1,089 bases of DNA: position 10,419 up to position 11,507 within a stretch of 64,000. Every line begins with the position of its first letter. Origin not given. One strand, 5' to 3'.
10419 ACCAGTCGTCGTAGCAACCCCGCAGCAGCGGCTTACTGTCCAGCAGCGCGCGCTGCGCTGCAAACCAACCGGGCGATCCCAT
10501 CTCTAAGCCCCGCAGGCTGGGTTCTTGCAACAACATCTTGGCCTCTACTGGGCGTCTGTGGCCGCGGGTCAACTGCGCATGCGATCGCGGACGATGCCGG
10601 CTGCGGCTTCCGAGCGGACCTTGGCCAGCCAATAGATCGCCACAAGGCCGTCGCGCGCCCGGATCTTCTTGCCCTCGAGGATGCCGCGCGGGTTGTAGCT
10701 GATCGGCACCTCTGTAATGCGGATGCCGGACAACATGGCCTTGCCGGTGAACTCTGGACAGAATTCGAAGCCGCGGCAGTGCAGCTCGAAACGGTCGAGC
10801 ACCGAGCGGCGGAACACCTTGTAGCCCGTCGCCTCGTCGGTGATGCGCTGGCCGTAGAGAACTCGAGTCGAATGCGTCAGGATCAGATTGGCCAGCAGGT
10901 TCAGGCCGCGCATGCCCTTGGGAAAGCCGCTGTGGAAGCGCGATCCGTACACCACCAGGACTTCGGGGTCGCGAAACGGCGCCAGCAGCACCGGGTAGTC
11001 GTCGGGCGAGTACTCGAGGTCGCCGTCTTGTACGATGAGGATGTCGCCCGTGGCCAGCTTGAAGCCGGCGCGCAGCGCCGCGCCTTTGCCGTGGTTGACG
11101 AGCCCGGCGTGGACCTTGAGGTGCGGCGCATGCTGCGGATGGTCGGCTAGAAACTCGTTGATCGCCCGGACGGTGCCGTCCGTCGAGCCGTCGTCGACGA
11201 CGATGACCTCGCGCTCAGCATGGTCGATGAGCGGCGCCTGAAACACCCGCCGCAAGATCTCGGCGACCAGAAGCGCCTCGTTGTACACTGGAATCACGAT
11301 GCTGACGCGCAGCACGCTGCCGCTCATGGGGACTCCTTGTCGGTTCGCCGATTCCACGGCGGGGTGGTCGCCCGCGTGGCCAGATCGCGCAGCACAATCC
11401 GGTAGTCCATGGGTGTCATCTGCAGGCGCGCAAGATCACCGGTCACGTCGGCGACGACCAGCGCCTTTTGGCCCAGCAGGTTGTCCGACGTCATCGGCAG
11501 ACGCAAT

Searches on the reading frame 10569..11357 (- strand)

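Call 66: search_protein_families(library=pfam, proteins=[window:10569-11357:-], max_evalue=0.0001)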
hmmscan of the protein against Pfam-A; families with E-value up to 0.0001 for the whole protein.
window:10569-11357:- (262 aa): 3 families
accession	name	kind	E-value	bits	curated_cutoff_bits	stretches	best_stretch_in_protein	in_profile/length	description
PF00535.33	Glycos_transf_2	-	1e-31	110.5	23.3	1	19-188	1-165/168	Glycosyl transferase family 2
PF13641.12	Glyco_tranf_2_3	-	2.1e-09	38.2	27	1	18-202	3-185/230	Glycosyltransferase like family 2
PF10111.15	Glyco_tranf_2_2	-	1.3e-06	28.6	27.3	1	19-121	1-99/276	Glycosyltransferase like family 2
